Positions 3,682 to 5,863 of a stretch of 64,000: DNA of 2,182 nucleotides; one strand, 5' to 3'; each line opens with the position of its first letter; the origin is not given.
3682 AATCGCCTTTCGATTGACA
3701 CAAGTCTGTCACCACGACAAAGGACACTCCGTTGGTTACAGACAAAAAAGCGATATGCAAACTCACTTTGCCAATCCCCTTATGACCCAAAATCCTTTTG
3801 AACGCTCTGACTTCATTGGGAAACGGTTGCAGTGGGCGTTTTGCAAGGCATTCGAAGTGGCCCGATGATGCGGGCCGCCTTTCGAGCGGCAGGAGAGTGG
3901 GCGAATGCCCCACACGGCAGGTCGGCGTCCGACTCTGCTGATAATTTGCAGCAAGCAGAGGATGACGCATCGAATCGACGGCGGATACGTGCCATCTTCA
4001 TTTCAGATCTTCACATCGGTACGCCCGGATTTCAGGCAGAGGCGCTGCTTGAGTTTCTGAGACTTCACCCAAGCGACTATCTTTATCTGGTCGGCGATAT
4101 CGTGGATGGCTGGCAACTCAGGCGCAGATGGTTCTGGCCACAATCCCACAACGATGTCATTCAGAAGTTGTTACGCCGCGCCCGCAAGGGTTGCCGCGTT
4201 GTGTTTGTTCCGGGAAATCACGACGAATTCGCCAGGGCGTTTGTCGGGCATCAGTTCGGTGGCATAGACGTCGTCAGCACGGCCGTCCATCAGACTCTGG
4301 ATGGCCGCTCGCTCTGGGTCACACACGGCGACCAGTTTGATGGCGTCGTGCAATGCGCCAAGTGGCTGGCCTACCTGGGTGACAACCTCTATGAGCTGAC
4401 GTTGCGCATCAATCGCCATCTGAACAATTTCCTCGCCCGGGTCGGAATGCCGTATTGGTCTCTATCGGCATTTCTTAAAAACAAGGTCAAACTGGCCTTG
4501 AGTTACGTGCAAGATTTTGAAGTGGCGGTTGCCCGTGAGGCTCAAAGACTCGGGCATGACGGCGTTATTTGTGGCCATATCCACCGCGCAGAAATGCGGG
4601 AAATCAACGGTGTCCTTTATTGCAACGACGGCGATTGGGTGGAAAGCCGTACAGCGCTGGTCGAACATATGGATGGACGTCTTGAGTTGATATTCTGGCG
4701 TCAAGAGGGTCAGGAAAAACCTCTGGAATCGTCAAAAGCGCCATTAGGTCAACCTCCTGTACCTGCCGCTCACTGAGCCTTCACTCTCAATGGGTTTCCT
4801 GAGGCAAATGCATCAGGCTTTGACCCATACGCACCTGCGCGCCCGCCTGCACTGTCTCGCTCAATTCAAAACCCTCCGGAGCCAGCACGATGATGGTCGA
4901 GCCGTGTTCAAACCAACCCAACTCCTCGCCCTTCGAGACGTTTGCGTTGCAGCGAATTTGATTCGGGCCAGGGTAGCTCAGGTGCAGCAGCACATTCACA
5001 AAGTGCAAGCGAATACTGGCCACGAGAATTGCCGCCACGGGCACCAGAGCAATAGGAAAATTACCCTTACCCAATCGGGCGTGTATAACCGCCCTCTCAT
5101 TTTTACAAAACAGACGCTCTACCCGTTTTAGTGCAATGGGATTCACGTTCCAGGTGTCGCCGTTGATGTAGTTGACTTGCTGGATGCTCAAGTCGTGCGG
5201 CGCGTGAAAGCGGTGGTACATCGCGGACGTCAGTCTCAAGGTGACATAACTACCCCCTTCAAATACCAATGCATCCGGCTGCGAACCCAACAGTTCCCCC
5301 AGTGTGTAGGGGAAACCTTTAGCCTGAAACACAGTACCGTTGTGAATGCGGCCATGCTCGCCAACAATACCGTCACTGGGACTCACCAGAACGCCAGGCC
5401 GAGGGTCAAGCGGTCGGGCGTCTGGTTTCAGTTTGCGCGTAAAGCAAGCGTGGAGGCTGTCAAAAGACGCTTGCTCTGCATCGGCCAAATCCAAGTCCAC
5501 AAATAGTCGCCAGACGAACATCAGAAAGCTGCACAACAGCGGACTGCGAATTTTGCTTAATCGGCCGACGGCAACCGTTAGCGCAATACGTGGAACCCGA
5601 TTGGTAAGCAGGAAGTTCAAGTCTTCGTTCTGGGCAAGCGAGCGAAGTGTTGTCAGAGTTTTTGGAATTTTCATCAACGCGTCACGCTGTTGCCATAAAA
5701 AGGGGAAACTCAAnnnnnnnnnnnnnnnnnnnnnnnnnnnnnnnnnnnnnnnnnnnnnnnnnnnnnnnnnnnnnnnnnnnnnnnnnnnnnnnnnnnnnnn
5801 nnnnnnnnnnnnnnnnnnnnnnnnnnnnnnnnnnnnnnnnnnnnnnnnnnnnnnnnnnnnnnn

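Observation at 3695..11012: PlcP-like phosphoesterase, GT4 glycosyltransferase and Ugd: a candidate phosphate-sparing glycolipid (MGDG/GADG-type) remodelling cluster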

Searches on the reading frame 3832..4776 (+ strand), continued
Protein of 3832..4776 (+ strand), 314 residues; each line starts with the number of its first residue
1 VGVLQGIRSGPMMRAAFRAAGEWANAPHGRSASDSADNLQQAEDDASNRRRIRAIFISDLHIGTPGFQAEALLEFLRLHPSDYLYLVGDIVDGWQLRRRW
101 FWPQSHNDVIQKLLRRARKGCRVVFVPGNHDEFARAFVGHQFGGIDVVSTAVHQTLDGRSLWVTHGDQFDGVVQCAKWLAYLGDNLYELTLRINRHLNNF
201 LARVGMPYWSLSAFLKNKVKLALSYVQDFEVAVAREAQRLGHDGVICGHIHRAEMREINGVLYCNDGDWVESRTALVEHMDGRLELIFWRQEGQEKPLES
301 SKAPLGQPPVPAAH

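Call 78: search_protein_families(library=ncbifam, proteins=[L089:6001-6813:+, window:3868-4776:+, L001:10001-10864:+, L089:6810-7865:+, L001:10861-11910:+, L001:9153-10001:+], max_evalue=0.00001)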
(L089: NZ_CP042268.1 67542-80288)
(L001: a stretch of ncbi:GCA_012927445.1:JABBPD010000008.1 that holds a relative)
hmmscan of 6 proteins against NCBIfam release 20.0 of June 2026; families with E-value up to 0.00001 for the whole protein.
L089:6001-6813:+ (270 aa): 5 families
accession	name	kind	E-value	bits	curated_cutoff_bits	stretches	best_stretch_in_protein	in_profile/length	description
NF003743.0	PRK05340.1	equivalog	5.8e-15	55.1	134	1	16-235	3-223/242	UDP-2,3-diacylglucosamine diphosphatase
TIGR01854.1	lipid_A_lpxH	equivalog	1.1e-11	44.5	190.35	1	17-239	1-224/231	UDP-2,3-diacylglucosamine diphosphatase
NF003118.0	PRK04036.1-3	equivalog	1.1e-07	31.2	445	0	8-137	219-371/481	DNA-directed DNA polymerase II small subunit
TIGR00040.1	yfcE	subfamily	4.3e-07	30.2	56.25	0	17-132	3-89/158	YfcE family phosphodiesterase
TIGR04123.1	P_estr_lig_assc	hypoth_equivalog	6e-07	29.1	150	0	33-97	54-111/207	ligase-associated DNA damage response endonuclease PdeM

window:3868-4776:+ (302 aa): 4 families
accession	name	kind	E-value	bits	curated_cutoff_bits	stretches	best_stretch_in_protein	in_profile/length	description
NF003118.0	PRK04036.1-3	equivalog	6.2e-12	45.2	445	1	28-123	214-323/481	DNA-directed DNA polymerase II small subunit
NF003743.0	PRK05340.1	equivalog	5e-10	39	134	1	41-247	3-206/242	UDP-2,3-diacylglucosamine diphosphatase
TIGR01854.1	lipid_A_lpxH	equivalog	7.1e-09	35.3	190.35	1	43-263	2-223/231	UDP-2,3-diacylglucosamine diphosphatase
NF003120.0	PRK04036.1-5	equivalog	6.7e-06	24.8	671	0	40-185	286-462/547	DNA-directed DNA polymerase II small subunit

L001:10001-10864:+ (287 aa): 3 families
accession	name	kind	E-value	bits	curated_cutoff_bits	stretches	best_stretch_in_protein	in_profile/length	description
NF003743.0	PRK05340.1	equivalog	1.2e-11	44.3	134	1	33-252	3-223/242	UDP-2,3-diacylglucosamine diphosphatase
NF003118.0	PRK04036.1-3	equivalog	2.5e-09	36.6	445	0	16-112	210-320/481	DNA-directed DNA polymerase II small subunit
TIGR01854.1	lipid_A_lpxH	equivalog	3.2e-09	36.4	190.35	1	35-256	2-224/231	UDP-2,3-diacylglucosamine diphosphatase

L089:6810-7865:+ (351 aa): 14 families
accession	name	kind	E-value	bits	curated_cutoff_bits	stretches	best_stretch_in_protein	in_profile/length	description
NF053787.1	GlcN_PG_synth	equivalog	1.3e-16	60.4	480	1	13-315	30-338/361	N-acetylglucosaminyl phosphatidylglycerol synthase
NF049988.1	MGlcDAGSynMgs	equivalog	1.4e-13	51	400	1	1-42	1-42/398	alpha-monoglucosyldiacylglycerol synthase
TIGR03088.1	stp2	hypoth_equivalog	1.3e-12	47.4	409.05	1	155-292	162-322/374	TIGR03088 family PEP-CTERM/XrtA system glycosyltransferase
NF038229.1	Glyco4_Geo_Pelo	equivalog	7.7e-12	44.9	400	1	220-306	215-301/338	GPMC system family 4 glycosyltransferase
TIGR03449.1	mycothiol_MshA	equivalog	1.8e-11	43.6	462.5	1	226-291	287-352/406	D-inositol-3-phosphate glycosyltransferase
TIGR03999.1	thiol_BshA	equivalog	2.4e-11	43.2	273.7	1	207-303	233-335/375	N-acetyl-alpha-D-glucosaminyl L-malate synthase BshA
TIGR04047.1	MSMEG_0565_glyc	hypoth_equivalog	2.8e-11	43.1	259.85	1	233-326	267-369/373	MSMEG_0565 family glycosyltransferase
NF041876.1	EPS_EpsE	equivalog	3.8e-09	36.3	400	1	159-290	192-343/389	exopolysaccharide biosynthesis GT4 family glycosyltransferase EpsE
TIGR02149.1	glgA_Coryne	subfamily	1.6e-08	34.1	302.4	1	236-291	277-332/391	glycogen synthase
NF053513.1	Gtran_IagA_BgsA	equivalog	1e-07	31.3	460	1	215-291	207-284/333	LTA glycolipid anchor biosynthesis glycosyltransferase, IagA/BgsA family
NF047684.1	TeichurnBiosyTuaC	equivalog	3.3e-07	29.6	550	1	181-279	221-326/391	teichuronic acid biosynthesis protein TuaC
TIGR02472.1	sucr_P_syn_N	equivalog_domain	4.2e-07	29.2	576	1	241-311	339-410/439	sucrose-phosphate synthase, putative, glycosyltransferase domain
NF049987.1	DaglGlyslTfaseDgs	equivalog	5.7e-07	28.8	500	1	217-282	206-271/332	processive diacylglycerol alpha-glucosyltransferase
TIGR04157.1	glyco_rSAM_CFB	subfamily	8.3e-06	25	400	0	180-288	228-346/406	TIGR04157 family glycosyltransferase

L001:10861-11910:+ (349 aa): 15 families
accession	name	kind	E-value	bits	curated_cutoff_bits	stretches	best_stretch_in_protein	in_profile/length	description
NF053787.1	GlcN_PG_synth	equivalog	2.9e-20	72.4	480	1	56-334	67-353/361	N-acetylglucosaminyl phosphatidylglycerol synthase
TIGR04047.1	MSMEG_0565_glyc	hypoth_equivalog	4.2e-15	55.7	259.85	1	229-334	258-368/373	MSMEG_0565 family glycosyltransferase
NF049988.1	MGlcDAGSynMgs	equivalog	7e-15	55.3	400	1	1-46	1-46/398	alpha-monoglucosyldiacylglycerol synthase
TIGR03449.1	mycothiol_MshA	equivalog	6.3e-13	48.4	462.5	1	229-330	285-393/406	D-inositol-3-phosphate glycosyltransferase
NF038229.1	Glyco4_Geo_Pelo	equivalog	7.5e-11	41.6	400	1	225-283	215-273/338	GPMC system family 4 glycosyltransferase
TIGR03999.1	thiol_BshA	equivalog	9.2e-11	41.3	273.7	1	230-288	257-313/375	N-acetyl-alpha-D-glucosaminyl L-malate synthase BshA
TIGR02149.1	glgA_Coryne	subfamily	2.2e-10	40.2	302.4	1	221-288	256-324/391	glycogen synthase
TIGR03088.1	stp2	hypoth_equivalog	2.8e-08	33.2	409.05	1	233-289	260-314/374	TIGR03088 family PEP-CTERM/XrtA system glycosyltransferase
NF038255.1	exopoly_VpsD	equivalog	4.1e-08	32.5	300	1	230-279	265-314/381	VpsD family glycosyltransferase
NF047684.1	TeichurnBiosyTuaC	equivalog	5.8e-08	32.1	550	1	186-289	221-331/391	teichuronic acid biosynthesis protein TuaC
TIGR04348.1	TIGR04348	equivalog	5.9e-08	32.1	300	1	223-288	188-253/310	selenoneine biosynthesis selenosugar synthase SenB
NF041876.1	EPS_EpsE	equivalog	2.5e-07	30.3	400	1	230-288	278-336/389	exopolysaccharide biosynthesis GT4 family glycosyltransferase EpsE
NF053513.1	Gtran_IagA_BgsA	equivalog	8e-06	25.1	460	0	230-274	218-262/333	LTA glycolipid anchor biosynthesis glycosyltransferase, IagA/BgsA family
NF047880.1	glyco_SdgA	exception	8.1e-06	24.7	800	0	246-287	388-430/488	serine-aspartate repeat adhesin O-glycosyltransferase SdgA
TIGR04157.1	glyco_rSAM_CFB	subfamily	8.7e-06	25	400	0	186-276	229-329/406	TIGR04157 family glycosyltransferase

L001:9153-10001:+ (282 aa): 4 families
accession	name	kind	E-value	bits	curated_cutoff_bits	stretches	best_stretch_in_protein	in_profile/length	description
NF052554.1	OrAlActfOlsBRHOCB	equivalog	6.4e-47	160.5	350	1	42-279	6-253/256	L-ornithine N(alpha)-acyltransferase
NF052555.1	OrAlActfOlsBBRUA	equivalog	1.1e-44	153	320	1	44-279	23-270/278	l-ornithine N(alpha)-acyltransferase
NF052615.1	orn_lipid_OlsF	equivalog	8.9e-12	44.3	620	1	80-183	342-450/570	bifunctional ornithine lipid synthase OlsF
TIGR03694.1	exosort_acyl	subfamily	6.9e-09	35.5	111.95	1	48-114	12-79/241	PEP-CTERM/exosortase system-associated acyltransferase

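Call 91: predict_structure(alignment_id=A5)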
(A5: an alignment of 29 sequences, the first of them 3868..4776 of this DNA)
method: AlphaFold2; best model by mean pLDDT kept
length: 302 residues; sequences in the alignment: 29
mean_pLDDT: 73.0   pTM: 0.68
mean pLDDT of the five models: 73.0, 72.5, 71.0, 58.8, 56.0
residues with pLDDT >= 90: 71; 70-90: 105; 50-70: 83; < 50: 43
segments of 3 or more residues with pLDDT < 50: 1-14, 16-29, 283-294
pLDDT, mean of each block of 10 residues (from residue 1): 42 40 46 63 87 79 89 85 57 72 76 86 85 91 96 74 62 69 85 78 64 73 93 80 89 68 91 82 43 50 54
secondary structure, 60 per line:
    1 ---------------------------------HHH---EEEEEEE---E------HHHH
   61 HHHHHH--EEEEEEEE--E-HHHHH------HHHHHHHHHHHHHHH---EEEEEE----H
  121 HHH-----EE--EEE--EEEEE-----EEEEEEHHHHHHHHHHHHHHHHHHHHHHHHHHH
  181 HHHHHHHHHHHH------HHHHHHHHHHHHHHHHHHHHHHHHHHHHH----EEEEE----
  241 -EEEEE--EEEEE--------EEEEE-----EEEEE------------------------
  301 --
elements in order: E40-46 H57-66 E69-76 H81-85 H92-106 E110-115 H120-123 E133-135 E138-142 E148-153 H154-192 H199-227 E232-236 E242-246 E249-253 E262-266 E272-276

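Call 94: fold_search(model_id=the predicted structure, library=pdb)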
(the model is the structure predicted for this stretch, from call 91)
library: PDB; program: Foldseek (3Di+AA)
matches with E <= 10: 528; with E <= 0.001: 49
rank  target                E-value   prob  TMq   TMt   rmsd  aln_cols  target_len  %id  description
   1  5k8k                  4.5e-09  1.00  0.44  0.54  14.2       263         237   19  Structure of the Haemophilus influenzae LpxH-lipid X complex (released 2016-08-10)
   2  9f2a_A                6.3e-07  1.00  0.44  0.31   8.1       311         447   17  Pyrococcus abyssi PolD in complex with Rpa2 winged-helix domain class 2 (composite map) (released 2024-12-04)
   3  9f29_A                8.6e-07  1.00  0.43  0.31   8.3       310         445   17  Pyrococcus abyssi PolD in complex with Rpa2 winged-helix domain class 1 (composite map) (released 2024-12-04)
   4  8ppt_A                3.9e-06  1.00  0.43  0.31   9.8       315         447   17  Pyrococcus abyssi DNA polymerase D (PolD) in its editing mode bound to a primer/template substrate containing a mismat (released 2023-12-20)
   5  3tho_B                4.6e-06  1.00  0.35  0.30  12.1       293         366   16  Crystal structure of Mre11:Rad50 in its ATP/ADP bound state (released 2011-10-12)
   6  2yvt                  7.5e-06  1.00  0.39  0.45  12.1       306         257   10  Crystal structure of aq_1956 (released 2007-10-16)
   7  5xcj_A                1.5e-05  1.00  0.34  0.53  10.7       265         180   15  Crystal structure of Vps29 single mutant (D62A) from Entamoeba histolytica (released 2017-10-18)
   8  2a22_B                2.0e-05  1.00  0.36  0.51  13.7       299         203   14  Structure of Vacuolar Protein Sorting 29 from Cryptosporidium Parvum (released 2005-08-16)
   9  4tug_B                3.2e-05  1.00  0.31  0.30  10.6       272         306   11  Crystal structure of MjMre11-DNA2 complex (released 2014-10-15)
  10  6hmf_A                4.9e-05  1.00  0.45  0.32   7.7       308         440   18  D-family DNA polymerase - DP1 subunit (3'-5' proof-reading exonuclease) H451 proof-reading deficient variant (released 2019-01-30)
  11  5xcj_B                4.9e-05  1.00  0.34  0.53   9.5       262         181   15  Crystal structure of Vps29 single mutant (D62A) from Entamoeba histolytica (released 2017-10-18)
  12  5ihe_A                5.9e-05  1.00  0.45  0.32   7.7       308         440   18  D-family DNA polymerase - DP1 subunit (3'-5' proof-reading exonuclease) (released 2016-08-31)
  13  5vbn_A                6.6e-05  1.00  0.37  0.27  11.3       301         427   12  Crystal Structure of human DNA polymerase epsilon B-subunit in complex with C-terminal domain of catalytic subunit (released 2017-08-02)
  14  2q8u_B                7.9e-05  1.00  0.34  0.34  11.7       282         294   14  CRYSTAL STRUCTURE OF MRE11 FROM THERMOTOGA MARITIMA MSB8 (TM1635) AT 2.20 A RESOLUTION (released 2007-06-26)
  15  5xck_B                1.0e-04  1.00  0.34  0.54  10.0       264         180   14  Crystal structure of Vps29 double mutant (D62A/H86A) from Entamoeba histolytica (released 2017-10-18)
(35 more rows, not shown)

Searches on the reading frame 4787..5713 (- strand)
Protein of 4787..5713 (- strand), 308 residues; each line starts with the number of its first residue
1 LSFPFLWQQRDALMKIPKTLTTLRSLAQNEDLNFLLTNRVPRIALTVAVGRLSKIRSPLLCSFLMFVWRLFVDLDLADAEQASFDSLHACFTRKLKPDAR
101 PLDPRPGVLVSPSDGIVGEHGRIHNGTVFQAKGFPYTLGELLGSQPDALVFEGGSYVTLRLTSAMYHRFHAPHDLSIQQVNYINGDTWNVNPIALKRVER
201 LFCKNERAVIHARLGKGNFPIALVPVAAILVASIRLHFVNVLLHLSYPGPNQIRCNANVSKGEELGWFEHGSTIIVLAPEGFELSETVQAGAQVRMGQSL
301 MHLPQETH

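Call 3: search_protein_families(library=pfam, proteins=[window:4787-5713:-])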
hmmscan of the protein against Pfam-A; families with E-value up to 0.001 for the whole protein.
window:4787-5713:- (308 aa): 1 family
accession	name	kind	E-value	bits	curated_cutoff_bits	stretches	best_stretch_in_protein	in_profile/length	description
PF02666.20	PS_Dcarbxylase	-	9.5e-58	195.6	22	1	87-301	1-197/198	Phosphatidylserine decarboxylase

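Call 4: search_protein_families(library=ncbifam, proteins=[window:4787-5713:-])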
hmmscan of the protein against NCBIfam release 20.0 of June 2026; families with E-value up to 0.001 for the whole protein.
window:4787-5713:- (308 aa): 6 families
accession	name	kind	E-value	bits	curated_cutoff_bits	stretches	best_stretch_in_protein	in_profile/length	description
TIGR00163.1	PS_decarb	equivalog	3.8e-48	163.7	111.75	1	78-300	6-239/243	archaetidylserine decarboxylase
NF003038.0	PRK03934.1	equivalog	2.1e-44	151.4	285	1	73-301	36-264/267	phosphatidylserine decarboxylase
NF002853.0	PRK03140.1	equivalog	1.6e-39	135.8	307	1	53-302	28-257/262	phosphatidylserine decarboxylase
NF001941.0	PRK00723.1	equivalog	6.9e-37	127.3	371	1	65-278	64-262/297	phosphatidylserine decarboxylase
TIGR00164.2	AS_decarb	equivalog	1.1e-05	24.8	230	1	99-301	43-208/215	archaetidylserine decarboxylase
NF003685.0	PRK05305.2-5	equivalog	0.00049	19.4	183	0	255-300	146-189/198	phosphatidylserine decarboxylase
